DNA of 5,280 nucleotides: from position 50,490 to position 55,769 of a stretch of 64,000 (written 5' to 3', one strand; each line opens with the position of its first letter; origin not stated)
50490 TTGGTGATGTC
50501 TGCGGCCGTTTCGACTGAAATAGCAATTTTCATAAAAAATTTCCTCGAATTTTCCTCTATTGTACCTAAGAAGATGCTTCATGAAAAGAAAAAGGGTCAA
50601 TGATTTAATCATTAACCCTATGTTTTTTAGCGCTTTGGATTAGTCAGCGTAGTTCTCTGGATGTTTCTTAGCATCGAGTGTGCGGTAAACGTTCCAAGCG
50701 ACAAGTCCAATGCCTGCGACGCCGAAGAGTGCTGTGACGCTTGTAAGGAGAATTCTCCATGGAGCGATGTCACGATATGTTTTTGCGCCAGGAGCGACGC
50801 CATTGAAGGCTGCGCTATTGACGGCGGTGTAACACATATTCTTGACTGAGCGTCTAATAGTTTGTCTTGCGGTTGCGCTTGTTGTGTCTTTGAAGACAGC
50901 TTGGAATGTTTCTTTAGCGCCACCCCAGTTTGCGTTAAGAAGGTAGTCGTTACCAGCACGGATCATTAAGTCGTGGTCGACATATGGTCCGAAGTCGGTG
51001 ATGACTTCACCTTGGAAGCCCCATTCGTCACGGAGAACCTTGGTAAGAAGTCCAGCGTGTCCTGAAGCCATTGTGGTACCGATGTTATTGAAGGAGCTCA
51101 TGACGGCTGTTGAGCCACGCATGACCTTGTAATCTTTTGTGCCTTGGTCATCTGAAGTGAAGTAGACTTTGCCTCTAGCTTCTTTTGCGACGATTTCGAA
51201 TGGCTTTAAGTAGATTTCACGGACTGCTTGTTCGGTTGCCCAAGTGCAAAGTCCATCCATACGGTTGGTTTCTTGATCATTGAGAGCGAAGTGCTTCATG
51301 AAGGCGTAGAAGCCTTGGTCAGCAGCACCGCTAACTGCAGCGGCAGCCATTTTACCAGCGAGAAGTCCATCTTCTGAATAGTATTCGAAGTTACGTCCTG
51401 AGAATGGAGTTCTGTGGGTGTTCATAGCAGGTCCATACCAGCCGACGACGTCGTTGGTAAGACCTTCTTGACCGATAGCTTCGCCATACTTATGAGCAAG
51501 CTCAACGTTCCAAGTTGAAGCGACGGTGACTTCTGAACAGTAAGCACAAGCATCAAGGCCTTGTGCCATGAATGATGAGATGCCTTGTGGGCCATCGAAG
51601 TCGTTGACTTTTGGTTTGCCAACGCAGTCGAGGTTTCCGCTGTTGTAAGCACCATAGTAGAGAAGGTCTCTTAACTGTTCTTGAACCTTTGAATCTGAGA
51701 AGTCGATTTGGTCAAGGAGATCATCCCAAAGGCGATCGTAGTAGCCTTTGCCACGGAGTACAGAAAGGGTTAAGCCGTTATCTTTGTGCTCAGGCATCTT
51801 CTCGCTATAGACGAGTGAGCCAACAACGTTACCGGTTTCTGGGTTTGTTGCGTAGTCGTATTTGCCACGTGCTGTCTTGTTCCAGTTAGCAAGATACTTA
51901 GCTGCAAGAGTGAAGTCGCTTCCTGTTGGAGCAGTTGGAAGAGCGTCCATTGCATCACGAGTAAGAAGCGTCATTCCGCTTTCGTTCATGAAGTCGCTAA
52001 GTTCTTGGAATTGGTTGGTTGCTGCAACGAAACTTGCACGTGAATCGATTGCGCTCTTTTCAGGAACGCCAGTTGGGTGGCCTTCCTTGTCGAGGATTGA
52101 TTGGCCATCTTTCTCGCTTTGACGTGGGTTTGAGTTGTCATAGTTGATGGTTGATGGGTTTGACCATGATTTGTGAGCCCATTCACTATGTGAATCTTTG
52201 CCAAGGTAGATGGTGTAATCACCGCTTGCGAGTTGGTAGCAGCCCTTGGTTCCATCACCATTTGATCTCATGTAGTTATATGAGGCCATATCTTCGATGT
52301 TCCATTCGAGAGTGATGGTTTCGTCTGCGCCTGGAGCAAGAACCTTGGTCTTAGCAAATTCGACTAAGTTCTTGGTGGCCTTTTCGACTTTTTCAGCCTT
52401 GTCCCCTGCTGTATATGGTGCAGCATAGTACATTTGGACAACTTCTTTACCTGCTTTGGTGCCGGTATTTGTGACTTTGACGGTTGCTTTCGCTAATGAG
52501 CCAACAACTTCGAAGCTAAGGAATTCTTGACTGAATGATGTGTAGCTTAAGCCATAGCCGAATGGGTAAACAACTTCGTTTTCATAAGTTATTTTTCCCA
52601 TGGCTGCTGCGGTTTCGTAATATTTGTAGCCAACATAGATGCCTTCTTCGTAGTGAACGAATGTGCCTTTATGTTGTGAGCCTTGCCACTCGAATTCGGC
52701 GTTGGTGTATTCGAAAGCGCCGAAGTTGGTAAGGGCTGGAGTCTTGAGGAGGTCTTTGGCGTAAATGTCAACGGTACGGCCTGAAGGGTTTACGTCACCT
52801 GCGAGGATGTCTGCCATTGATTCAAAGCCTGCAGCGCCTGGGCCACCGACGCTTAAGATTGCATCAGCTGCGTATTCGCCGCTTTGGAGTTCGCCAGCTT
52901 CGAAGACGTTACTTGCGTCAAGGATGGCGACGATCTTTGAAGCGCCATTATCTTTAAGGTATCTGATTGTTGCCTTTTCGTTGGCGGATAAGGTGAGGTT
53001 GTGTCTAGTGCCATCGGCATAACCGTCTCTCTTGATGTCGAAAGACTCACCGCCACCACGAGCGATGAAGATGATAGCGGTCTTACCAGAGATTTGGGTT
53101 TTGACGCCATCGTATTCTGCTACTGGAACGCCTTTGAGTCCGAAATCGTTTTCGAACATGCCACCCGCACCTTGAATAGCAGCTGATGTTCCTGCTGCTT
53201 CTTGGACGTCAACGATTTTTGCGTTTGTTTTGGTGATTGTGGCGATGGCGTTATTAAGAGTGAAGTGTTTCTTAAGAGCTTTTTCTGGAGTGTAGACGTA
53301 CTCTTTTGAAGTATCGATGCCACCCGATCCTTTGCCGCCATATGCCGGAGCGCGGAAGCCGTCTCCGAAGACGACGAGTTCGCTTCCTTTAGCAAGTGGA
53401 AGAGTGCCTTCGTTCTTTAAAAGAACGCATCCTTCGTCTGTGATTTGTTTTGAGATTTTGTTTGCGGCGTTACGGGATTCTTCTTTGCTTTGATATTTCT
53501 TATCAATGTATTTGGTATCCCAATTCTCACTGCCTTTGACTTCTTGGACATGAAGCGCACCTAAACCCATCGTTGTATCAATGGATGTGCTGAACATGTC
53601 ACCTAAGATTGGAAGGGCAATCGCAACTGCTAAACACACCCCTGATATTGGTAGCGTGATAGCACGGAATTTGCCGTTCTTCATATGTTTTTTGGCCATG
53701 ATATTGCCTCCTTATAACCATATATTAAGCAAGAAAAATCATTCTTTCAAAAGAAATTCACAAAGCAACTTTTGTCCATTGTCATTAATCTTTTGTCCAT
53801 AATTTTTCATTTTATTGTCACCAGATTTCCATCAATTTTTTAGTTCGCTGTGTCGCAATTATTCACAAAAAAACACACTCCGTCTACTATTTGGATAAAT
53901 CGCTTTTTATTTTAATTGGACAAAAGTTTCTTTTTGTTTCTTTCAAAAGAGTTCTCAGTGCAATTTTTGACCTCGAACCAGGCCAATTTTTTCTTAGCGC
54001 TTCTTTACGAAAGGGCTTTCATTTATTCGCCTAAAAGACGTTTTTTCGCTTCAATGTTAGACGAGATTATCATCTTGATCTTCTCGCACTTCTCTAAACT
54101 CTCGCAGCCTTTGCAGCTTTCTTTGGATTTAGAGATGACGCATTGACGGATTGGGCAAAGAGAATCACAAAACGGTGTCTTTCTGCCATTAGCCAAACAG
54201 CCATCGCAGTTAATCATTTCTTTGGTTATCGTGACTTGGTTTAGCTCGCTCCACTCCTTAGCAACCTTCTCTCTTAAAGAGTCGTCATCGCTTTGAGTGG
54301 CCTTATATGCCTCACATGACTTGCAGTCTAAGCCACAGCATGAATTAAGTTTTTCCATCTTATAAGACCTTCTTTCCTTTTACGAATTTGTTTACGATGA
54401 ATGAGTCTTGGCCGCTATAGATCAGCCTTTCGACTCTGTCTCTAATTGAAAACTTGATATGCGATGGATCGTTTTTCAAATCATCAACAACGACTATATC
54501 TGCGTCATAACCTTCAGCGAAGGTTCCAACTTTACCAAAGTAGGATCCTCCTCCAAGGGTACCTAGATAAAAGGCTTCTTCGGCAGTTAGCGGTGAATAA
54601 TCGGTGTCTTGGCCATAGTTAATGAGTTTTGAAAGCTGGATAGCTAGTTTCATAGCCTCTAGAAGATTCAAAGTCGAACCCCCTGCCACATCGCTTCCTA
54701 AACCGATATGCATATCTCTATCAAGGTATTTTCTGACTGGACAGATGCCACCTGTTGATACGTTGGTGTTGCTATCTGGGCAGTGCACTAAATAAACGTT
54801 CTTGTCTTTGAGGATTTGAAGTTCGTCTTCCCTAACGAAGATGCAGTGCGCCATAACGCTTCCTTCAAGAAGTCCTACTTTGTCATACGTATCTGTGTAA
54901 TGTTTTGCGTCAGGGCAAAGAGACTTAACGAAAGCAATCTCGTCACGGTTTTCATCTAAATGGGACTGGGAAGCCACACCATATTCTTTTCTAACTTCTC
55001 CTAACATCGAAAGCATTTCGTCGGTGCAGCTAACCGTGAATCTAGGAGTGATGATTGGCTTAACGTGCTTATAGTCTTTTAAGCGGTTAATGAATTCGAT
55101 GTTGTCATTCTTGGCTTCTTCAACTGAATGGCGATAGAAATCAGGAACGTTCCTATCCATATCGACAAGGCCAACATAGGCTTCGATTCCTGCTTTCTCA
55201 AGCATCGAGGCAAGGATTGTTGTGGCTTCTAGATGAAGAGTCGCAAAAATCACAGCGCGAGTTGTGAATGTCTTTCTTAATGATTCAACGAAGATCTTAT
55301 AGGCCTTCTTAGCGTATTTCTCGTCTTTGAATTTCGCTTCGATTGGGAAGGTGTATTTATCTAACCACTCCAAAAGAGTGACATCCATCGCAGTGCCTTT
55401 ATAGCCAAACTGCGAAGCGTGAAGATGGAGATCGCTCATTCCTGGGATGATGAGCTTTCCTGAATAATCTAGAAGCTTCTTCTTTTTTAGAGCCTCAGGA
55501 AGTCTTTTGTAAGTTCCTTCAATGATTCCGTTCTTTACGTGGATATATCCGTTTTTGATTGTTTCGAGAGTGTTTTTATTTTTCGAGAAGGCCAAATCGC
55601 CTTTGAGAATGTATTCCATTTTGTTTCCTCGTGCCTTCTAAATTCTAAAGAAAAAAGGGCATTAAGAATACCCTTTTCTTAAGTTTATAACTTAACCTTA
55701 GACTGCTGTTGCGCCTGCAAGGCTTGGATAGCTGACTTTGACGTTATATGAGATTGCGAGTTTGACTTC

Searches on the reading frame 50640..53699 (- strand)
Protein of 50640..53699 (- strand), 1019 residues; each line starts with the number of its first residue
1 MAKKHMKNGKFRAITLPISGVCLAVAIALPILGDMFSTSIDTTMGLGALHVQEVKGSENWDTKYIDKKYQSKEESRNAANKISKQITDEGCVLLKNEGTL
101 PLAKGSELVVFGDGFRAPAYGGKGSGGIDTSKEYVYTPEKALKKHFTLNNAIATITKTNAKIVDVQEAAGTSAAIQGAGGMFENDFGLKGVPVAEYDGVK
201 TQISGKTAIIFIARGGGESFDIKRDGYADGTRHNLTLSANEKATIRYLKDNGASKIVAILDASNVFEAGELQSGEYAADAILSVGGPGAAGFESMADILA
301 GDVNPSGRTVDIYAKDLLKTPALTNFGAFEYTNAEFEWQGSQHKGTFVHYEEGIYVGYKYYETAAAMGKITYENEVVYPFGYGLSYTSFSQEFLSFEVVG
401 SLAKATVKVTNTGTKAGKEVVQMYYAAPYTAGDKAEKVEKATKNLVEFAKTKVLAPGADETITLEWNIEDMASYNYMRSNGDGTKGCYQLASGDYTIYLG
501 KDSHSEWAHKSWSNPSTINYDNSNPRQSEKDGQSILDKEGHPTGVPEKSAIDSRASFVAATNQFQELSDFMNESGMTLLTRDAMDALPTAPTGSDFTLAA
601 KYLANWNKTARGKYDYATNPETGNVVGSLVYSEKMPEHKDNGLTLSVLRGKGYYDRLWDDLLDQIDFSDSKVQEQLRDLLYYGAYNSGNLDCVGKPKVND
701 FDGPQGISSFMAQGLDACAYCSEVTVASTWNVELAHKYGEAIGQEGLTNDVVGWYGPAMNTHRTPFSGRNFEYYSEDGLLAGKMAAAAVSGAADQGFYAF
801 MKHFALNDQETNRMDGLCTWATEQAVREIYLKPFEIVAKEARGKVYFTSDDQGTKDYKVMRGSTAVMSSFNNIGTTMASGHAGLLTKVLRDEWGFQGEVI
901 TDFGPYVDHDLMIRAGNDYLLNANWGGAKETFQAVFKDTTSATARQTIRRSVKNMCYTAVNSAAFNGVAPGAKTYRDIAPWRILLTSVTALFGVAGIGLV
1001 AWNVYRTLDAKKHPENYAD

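Call 20: search_protein_families(library=pfam, max_evalue=0.00001, proteins=[window:50640-53699:-])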
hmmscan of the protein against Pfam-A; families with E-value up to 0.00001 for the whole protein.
window:50640-53699:- (1019 aa): 3 families
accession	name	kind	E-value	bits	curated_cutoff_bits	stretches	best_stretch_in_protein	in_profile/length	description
PF01915.27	Glyco_hydro_3_C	-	4.4e-24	86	31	1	92-358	2-200/200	Glycosyl hydrolase family 3 C-terminal domain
PF00933.27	Glyco_hydro_3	-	6.9e-19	68.9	27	2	722-838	87-205/316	Glycosyl hydrolase family 3 N terminal domain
PF14310.12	Fn3-like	-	2.9e-09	37.4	25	1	419-503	1-71/71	Fibronectin type III-like domain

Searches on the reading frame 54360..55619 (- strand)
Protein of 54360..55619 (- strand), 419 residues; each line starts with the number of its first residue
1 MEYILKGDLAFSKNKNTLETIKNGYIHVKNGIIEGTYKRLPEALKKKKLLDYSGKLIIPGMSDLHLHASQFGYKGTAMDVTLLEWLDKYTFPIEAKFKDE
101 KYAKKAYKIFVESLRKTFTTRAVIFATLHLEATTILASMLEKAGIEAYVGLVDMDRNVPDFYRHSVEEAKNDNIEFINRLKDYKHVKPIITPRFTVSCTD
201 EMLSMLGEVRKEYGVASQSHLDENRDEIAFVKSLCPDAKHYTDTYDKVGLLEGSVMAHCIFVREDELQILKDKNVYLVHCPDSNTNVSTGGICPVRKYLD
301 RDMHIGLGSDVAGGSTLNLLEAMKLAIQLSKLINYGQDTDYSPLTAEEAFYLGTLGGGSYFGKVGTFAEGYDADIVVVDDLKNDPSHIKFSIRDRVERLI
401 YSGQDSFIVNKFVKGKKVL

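Call 20: search_protein_families(library=pfam, max_evalue=0.00001, proteins=[window:54360-55619:-])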
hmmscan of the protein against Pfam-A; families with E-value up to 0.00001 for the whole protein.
window:54360-55619:- (419 aa): 2 families
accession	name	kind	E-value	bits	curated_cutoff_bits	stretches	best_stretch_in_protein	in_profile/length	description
PF01979.26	Amidohydro_1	-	2.4e-41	142.5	25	1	57-404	2-331/345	Amidohydrolase family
PF07969.17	Amidohydro_3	-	1.5e-07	31.7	29.7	0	291-403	355-468/472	Amidohydrolase family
